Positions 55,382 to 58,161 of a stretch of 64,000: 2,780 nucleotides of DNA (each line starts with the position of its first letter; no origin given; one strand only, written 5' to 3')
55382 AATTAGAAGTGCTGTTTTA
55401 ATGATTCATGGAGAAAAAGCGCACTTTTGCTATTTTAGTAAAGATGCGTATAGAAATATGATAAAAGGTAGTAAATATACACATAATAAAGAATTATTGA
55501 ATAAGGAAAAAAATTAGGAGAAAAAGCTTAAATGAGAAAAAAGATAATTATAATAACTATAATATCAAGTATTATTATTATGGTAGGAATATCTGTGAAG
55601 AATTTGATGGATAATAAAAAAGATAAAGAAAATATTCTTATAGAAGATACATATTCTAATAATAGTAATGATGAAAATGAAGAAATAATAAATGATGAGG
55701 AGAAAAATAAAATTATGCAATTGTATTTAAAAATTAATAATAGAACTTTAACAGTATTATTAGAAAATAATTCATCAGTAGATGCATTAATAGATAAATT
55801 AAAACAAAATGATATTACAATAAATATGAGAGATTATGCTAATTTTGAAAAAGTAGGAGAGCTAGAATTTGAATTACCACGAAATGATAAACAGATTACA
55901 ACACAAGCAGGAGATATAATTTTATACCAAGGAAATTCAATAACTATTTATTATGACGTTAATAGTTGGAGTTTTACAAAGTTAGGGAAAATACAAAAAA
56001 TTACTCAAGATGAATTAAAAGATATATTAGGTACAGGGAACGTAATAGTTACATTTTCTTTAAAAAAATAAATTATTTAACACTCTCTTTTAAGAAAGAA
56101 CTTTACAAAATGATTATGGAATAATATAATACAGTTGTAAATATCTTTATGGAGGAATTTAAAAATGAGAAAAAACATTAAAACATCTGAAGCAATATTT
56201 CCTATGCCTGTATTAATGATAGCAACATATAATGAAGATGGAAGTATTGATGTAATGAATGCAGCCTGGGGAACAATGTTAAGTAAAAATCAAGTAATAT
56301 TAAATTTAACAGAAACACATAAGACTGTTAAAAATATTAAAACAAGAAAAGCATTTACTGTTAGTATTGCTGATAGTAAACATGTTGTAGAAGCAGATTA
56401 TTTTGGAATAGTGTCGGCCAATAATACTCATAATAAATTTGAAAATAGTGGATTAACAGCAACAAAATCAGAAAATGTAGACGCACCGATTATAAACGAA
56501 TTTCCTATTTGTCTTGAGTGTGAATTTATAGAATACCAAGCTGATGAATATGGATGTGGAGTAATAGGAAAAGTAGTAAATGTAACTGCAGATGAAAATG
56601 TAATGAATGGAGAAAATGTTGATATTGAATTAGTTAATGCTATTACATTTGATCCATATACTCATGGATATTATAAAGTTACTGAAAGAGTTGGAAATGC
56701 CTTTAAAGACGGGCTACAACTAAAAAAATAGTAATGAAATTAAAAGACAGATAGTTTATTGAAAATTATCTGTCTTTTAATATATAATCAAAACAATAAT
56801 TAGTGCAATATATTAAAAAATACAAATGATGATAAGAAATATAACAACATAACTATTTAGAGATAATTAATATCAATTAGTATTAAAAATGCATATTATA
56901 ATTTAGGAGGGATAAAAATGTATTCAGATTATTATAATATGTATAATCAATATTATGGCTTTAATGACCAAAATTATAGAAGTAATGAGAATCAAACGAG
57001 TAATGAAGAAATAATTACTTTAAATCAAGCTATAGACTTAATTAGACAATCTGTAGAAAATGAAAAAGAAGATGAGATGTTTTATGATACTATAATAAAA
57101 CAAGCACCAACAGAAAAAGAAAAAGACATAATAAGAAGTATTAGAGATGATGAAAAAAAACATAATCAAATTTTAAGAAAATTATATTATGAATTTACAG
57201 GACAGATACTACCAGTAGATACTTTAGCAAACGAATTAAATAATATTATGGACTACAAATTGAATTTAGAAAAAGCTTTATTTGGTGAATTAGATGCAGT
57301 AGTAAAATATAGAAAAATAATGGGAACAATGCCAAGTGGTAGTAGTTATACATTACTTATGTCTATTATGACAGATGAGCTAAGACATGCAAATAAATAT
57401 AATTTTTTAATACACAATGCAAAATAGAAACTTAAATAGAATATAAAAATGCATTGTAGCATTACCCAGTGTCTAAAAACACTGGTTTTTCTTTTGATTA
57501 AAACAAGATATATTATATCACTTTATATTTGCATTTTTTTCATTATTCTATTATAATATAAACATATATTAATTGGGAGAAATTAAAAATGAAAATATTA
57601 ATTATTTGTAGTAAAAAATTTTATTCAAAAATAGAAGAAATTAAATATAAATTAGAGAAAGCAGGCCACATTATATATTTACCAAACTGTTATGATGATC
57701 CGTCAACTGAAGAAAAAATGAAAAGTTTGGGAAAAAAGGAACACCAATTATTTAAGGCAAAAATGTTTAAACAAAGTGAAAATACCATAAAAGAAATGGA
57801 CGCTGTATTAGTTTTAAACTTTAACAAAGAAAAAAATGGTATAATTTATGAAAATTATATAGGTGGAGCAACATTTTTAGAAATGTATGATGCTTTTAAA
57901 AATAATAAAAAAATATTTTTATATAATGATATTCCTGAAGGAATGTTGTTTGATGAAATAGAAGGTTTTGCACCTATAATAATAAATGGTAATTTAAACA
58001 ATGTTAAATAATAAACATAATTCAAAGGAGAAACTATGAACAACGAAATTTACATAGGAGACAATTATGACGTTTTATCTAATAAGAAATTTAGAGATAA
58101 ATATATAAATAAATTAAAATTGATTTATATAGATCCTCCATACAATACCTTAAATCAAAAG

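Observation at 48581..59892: About 11.3 kb of accessory DNA lies between secA and prfB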

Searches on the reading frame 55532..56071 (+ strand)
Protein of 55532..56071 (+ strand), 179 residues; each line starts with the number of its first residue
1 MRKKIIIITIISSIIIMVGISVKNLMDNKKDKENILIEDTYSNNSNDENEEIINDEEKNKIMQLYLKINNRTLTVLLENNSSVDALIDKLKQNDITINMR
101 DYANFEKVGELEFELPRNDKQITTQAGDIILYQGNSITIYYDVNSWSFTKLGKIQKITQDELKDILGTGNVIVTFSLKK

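Call 4: search_protein_families(library=pfam, proteins=[window:55532-56071:+], max_evalue=0.01)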
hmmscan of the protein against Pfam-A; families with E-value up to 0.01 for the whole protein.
window:55532-56071:+ (179 aa): 1 family
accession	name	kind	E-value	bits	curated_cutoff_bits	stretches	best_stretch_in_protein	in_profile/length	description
PF18050.6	Cyclophil_like2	-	3.6e-23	82.3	22.7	1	66-176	1-115/115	Cyclophilin-like family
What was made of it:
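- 55532..56071 (+): Membrane-anchored cyclophilin-like protein. Pfam Cyclophil_like2 (call 4).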

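Call 22: search_protein_families(library=ncbifam, proteins=[window:55532-56071:+], max_evalue=1)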
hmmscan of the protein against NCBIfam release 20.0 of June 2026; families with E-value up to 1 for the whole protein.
window:55532-56071:+ (179 aa): 2 families
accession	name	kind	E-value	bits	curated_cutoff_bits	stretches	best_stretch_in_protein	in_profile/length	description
NF007341.0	PRK09834.1-3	equivalog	0.11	11.6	269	1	54-121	153-221/274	DNA-binding transcriptional regulator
NF040664.1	HEC_x9_TCC_lant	equivalog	0.2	11.9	46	1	156-176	2-24/39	lacticin 481 family lantibiotic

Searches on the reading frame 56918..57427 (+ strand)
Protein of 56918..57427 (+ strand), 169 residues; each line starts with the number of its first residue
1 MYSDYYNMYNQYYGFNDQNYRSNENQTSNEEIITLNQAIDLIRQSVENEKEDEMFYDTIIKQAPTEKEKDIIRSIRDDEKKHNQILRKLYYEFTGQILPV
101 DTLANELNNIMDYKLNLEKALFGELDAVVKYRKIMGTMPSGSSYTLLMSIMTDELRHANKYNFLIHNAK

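Call 5: search_protein_families(library=pfam, proteins=[window:56918-57427:+], max_evalue=0.01)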
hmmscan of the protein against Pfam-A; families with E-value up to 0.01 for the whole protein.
window:56918-57427:+ (169 aa): 2 families
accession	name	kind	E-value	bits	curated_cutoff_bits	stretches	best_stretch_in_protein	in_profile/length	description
PF02915.23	Rubrerythrin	-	2.7e-09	38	22.8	1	40-90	87-137/137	Rubrerythrin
PF13668.12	Ferritin_2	-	0.00051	20.6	24.7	1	55-160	33-131/138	Ferritin-like domain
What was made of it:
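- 56918..57427 (+): Ferritin/rubrerythrin-like protein. Pfam Rubrerythrin and Ferritin_2 (call 5).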

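Call 22: search_protein_families(library=ncbifam, proteins=[window:56918-57427:+], max_evalue=1)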
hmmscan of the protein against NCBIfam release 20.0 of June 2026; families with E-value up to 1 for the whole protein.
window:56918-57427:+ (169 aa): 3 families
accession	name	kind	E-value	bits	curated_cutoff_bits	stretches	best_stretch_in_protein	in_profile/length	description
NF058679.1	EncB_fam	subfamily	5.4e-10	39.3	90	1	21-86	4-69/117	encapsulin nanocompartment ferritin-likeEncB family encapsulin nanocompartment ferritin-like cargo protein cargo protein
TIGR04535.1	ferrit_encaps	subfamily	0.0001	22.3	125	1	29-84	10-60/114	encapsulin-associated ferritin-like protein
NF045676.1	FeExpMbfA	equivalog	0.032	13.7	450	1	34-92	91-150/318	iron exporter MbfA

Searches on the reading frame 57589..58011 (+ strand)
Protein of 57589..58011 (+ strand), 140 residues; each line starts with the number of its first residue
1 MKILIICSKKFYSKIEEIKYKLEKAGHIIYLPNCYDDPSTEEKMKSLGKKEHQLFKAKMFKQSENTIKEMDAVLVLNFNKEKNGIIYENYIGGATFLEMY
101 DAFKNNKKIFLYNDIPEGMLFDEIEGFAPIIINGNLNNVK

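Call 5: search_protein_families(library=pfam, proteins=[window:57589-58011:+], max_evalue=0.01)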
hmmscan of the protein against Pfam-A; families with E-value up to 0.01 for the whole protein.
window:57589-58011:+ (140 aa): 0 families

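Call 22: search_protein_families(library=ncbifam, proteins=[window:57589-58011:+], max_evalue=1)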
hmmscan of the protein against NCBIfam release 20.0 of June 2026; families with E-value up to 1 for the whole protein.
window:57589-58011:+ (140 aa): 2 families
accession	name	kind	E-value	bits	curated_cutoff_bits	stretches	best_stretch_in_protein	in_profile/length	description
NF006305.0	PRK08493.1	equivalog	0.011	13.9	591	1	10-110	705-805/819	NADH-quinone oxidoreductase subunit G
NF004605.0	PRK05933.1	equivalog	0.068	12.2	536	1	12-68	223-279/372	type III secretion system protein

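Call 23: search_solved_structures(query=window:57589-58011:+, max_evalue=10)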
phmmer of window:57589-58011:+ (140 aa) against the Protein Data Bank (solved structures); distinct sequences matched with E-value up to 10: 2.
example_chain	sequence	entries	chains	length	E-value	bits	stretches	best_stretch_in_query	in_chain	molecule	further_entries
6xyw_Ah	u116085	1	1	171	0.73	13.1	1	57-106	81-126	50S ribosomal protein L10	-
6xh9_A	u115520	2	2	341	1.2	12.4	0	70-105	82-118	Ribulose-5-phosphate reductase 1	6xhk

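Call 25: find_homologous_proteins(query=window:57589-58011:+, max_evalue=0.001)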
Query window:57589-58011:+ (140 aa): 2685 proteins with E <= 0.001 among 2700 candidates; the best 120 are listed.
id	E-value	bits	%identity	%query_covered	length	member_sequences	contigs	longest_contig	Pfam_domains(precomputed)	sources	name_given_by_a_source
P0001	1.1e-85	302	100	100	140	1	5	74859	-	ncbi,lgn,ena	-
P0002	8.3e-75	267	86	100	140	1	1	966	-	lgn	-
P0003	4.5e-74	265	85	100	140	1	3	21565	-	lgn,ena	-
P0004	4.1e-73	262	85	100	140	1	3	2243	-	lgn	-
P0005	2.9e-70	252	82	100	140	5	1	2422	-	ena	-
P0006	6.2e-68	245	65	100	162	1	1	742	-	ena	-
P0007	2.1e-67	243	77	99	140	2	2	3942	-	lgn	-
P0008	2.0e-66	240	75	100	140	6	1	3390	-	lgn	-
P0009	2.8e-66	239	77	99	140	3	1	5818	-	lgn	-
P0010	2.2e-65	237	80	100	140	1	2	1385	-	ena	-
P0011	2.6e-65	236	76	100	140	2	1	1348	-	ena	-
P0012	2.8e-65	236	76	99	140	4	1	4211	-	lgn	-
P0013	3.3e-65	236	80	100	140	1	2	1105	-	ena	-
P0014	4.0e-65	236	73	99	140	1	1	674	-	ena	-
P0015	7.8e-65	235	78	100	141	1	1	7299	-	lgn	-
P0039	3.1e-63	230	75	100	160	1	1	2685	-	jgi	jgi:hypothetical protein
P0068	1.8e-62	227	77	98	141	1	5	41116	-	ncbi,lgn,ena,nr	ncbi:MAG: hypothetical protein IJD92_05310 [Bacilli bacterium]|nr:hypothetical protein [Bacilli bact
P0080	3.0e-62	226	74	100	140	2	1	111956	-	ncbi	-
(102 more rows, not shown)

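Call 26: find_encoding_contigs(protein=P0001, flank=10000, max_places=6)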
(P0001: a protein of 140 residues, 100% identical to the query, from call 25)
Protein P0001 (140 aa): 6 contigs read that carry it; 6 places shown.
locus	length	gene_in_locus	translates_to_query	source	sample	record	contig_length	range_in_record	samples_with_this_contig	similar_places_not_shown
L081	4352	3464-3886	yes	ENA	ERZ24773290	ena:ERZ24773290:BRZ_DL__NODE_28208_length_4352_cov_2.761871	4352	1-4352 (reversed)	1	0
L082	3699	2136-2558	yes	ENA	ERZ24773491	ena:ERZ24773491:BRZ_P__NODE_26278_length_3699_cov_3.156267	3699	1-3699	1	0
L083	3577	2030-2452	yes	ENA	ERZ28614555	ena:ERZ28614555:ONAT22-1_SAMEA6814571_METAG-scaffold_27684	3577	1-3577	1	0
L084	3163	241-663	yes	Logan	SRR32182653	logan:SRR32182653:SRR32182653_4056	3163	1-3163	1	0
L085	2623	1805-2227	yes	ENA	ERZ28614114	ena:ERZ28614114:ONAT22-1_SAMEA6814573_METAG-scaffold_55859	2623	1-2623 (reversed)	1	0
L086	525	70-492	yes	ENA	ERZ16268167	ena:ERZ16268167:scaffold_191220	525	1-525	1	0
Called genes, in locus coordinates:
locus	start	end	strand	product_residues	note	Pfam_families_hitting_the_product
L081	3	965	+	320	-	?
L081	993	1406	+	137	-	-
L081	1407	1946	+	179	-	PF18050:Cyclophil_like2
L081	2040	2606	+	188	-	PF01613:Flavin_Reduct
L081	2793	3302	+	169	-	PF02915:Rubrerythrin (weak)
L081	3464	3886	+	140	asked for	-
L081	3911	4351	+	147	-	?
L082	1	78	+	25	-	?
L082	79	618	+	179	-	PF18050:Cyclophil_like2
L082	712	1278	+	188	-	PF01613:Flavin_Reduct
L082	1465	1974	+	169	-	PF02915:Rubrerythrin (weak)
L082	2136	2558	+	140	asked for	-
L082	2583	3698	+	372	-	?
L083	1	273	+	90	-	?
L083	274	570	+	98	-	-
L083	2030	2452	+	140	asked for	-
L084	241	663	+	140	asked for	-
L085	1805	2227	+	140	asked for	-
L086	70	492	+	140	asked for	-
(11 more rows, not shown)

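Call 49: predict_structure(alignment_id=A2)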
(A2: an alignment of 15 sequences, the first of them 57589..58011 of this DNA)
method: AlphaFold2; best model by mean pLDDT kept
length: 140 residues; sequences in the alignment: 15
mean_pLDDT: 90.7   pTM: 0.85
mean pLDDT of the five models: 90.7, 86.9, 86.1, 79.7, 70.2
residues with pLDDT >= 90: 91; 70-90: 47; 50-70: 2; < 50: 0
segments of 3 or more residues with pLDDT < 50: none
pLDDT, mean of each block of 10 residues (from residue 1): 94 94 97 82 88 86 93 96 92 90 96 84 82 95
secondary structure, 60 per line:
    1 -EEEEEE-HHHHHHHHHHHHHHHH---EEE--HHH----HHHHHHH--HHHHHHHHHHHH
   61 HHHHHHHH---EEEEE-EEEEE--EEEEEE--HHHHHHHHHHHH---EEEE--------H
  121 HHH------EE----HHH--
elements in order: E2-7 H9-24 E28-30 H40-46 H49-68 E72-76 E78-82 E85-90 H93-104 E108-111 H120-123

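Call 54: fold_search(model_id=the predicted structure, library=pdb)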
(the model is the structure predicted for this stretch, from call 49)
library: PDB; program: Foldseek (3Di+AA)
matches with E <= 10: 1358; with E <= 0.001: 9
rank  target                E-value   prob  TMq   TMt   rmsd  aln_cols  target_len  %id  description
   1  9emx_C                4.6e-04  1.00  0.52  0.48   5.4       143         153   12  Nucleoside 2'deoxyribosyltransferase from Chroococcidiopsis thermalis PCC 7203 Double Mutant Y7F A9S bound to Cordycep (released 2025-05-07)
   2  9emx_B                5.6e-04  1.00  0.54  0.50   5.0       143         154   14  Nucleoside 2'deoxyribosyltransferase from Chroococcidiopsis thermalis PCC 7203 Double Mutant Y7F A9S bound to Cordycep (released 2025-05-07)
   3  8pqr_D                5.6e-04  1.00  0.52  0.49   5.8       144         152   15  Nucleoside 2'deoxyribosyltransferase from Chroococcidiopsis thermalis PCC 7203 WT bound to DAD_Immucillin-H (released 2024-02-21)
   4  9i6e_B                6.9e-04  1.00  0.59  0.61   5.1       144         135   13  Crystal structure of DNPH1 bound by compound 5. (released 2025-11-12)
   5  9lmq_A                6.9e-04  1.00  0.49  0.25   6.6       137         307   15  Cryo-EM structure of TIR-STING/c-di-GMP complex (released 2025-08-27)
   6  8rpt_B                7.3e-04  1.00  0.56  0.55   5.6       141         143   13  Crystal structure of human DNPH1 mutant- D80A (released 2024-11-20)
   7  8pqs_D                7.3e-04  1.00  0.55  0.51   5.0       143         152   13  Nucleoside 2'deoxyribosyltransferase from Chroococcidiopsis thermalis PCC 7203 E88A Mutant (released 2024-02-21)
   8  7uxs_B                7.3e-04  1.00  0.49  0.37   8.8       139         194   12  Crystal structure of the BcThsA SLOG domain in complex with 3'cADPR (released 2022-09-07)
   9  7uxs_A                8.9e-04  1.00  0.48  0.36   8.8       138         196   12  Crystal structure of the BcThsA SLOG domain in complex with 3'cADPR (released 2022-09-07)
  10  9i6e_A                1.0e-03  1.00  0.61  0.61   4.1       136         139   12  Crystal structure of DNPH1 bound by compound 5. (released 2025-11-12)
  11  8pqr_A                1.0e-03  1.00  0.54  0.50   5.0       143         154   14  Nucleoside 2'deoxyribosyltransferase from Chroococcidiopsis thermalis PCC 7203 WT bound to DAD_Immucillin-H (released 2024-02-21)
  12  8rpt_A                1.0e-03  1.00  0.53  0.55   5.3       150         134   12  Crystal structure of human DNPH1 mutant- D80A (released 2024-11-20)
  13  8pqq_D                1.5e-03  1.00  0.54  0.50   5.4       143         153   12  Nucleoside 2'deoxyribosyltransferase from Chroococcidiopsis thermalis PCC 7203 E88Q Mutant bound to Clofarabine (released 2024-02-21)
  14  8rqd_A                1.6e-03  1.00  0.61  0.60   4.3       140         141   11  Crystal structure of human DNPH1 mutant-Y24F (released 2024-11-20)
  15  4jen_B                1.7e-03  1.00  0.50  0.56   5.1       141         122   18  Structure of Clostridium botulinum CMP N-glycosidase, BcmB (released 2013-09-11)
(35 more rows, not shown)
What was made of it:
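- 57589..58011 (+): NDT-like copy 2, part of the module shared with the sister species. The top PDB matches are nucleoside 2'-deoxyribosyltransferase, DNPH1 and BcmB (calls 49, 54).
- On Nucleoside 2'-deoxyribosyltransferase superfamily: TIR and SLOG are close behind (calls 49, 54).
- Closest known: Nucleoside 2'-deoxyribosyltransferase / DNPH1 / BcmB N-glycosidase superfamily. Same: The predicted fold matches (calls 49, 54).
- Closest known: Nucleoside 2'-deoxyribosyltransferase / DNPH1 / BcmB N-glycosidase superfamily. Different: The first-strand glycine-rich motif is replaced by C-S-K. TIR and SLOG domains score almost as well (call 54).
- Checked: The two NDT-like proteins have an NDT/DNPH1-type fold (calls 49, 54).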

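Call 67: search_protein_families(library=padloc, proteins=[window:57589-58011:+], max_evalue=0.01)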
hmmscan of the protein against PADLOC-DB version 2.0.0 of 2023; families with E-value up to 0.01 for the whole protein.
window:57589-58011:+ (140 aa): 0 families

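Call 70: find_encoding_contigs(protein=P0080, flank=5000, max_places=2)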
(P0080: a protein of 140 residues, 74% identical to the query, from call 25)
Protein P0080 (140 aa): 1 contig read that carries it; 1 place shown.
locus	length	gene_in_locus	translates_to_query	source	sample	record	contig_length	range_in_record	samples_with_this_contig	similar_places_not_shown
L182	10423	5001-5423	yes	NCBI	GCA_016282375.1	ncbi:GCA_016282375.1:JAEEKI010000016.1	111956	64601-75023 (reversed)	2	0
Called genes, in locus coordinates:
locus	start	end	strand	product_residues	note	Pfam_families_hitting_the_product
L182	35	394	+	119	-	-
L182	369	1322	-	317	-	PF03845:Spore_permease (weak)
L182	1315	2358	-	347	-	PF25198:Spore_GerAC_N, PF05504:Spore_GerAC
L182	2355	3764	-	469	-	PF03323:GerA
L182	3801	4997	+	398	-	PF05958:tRNA_U5-meth_tr, PF02475:TRM5-TYW2_MTfase, PF03602:Cons_hypoth95, PF05175:MTS, PF06325:PrmA, PF09445:Methyltransf_15 (weak), PF13649:Methyltransf_25 (weak), PF13847:Methyltransf_31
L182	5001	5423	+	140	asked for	-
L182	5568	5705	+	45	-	-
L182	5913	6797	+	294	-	PF10543:ORF6N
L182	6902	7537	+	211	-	PF06445:GyrI-like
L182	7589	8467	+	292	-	PF01545:Cation_efflux, PF16916:ZT_dimer (weak)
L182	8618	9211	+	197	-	PF01381:HTH_3, PF07022:Phage_CI_repr (faint), PF12844:HTH_19, PF13560:HTH_31 (weak)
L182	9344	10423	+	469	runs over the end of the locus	PF01381:HTH_3, PF12844:HTH_19, PF13443:HTH_26, PF13560:HTH_31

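Call 71: find_encoding_contigs(protein=P0068, flank=5000, max_places=2)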
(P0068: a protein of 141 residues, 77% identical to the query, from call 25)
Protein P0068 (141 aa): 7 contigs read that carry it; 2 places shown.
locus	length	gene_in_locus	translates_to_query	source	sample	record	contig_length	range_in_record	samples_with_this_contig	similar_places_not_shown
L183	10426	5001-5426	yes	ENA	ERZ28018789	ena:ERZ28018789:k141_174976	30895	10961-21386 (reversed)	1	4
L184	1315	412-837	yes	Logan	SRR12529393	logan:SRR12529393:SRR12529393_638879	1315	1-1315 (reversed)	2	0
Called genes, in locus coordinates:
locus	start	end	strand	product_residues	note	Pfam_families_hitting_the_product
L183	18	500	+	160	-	-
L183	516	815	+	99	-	-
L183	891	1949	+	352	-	-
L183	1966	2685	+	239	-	-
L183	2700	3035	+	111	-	PF13630:SdpI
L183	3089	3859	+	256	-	PF03747:ADP_ribosyl_GH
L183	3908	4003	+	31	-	-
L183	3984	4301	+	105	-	-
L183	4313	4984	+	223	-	PF04191:PEMT, PF04140:ICMT, PF01222:ERG4_ERG24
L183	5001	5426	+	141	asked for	-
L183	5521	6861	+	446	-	PF01171:ATP_bind_3, PF11734:TilS_C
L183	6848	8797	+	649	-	PF06480:FtsH_ext, PF00004:AAA, PF07728:AAA_5 (weak), PF17862:AAA_lid_3, PF01434:Peptidase_M41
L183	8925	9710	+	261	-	PF00142:Fer4_NifH (weak), PF01656:CbiA, PF02374:ArsA_ATPase, PF06564:CBP_BcsQ, PF10609:ParA, PF13614:AAA_31, PF09140:MipZ (weak)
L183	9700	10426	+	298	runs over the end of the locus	PF02195:ParB_N, PF17762:HTH_ParB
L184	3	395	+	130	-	?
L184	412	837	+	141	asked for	-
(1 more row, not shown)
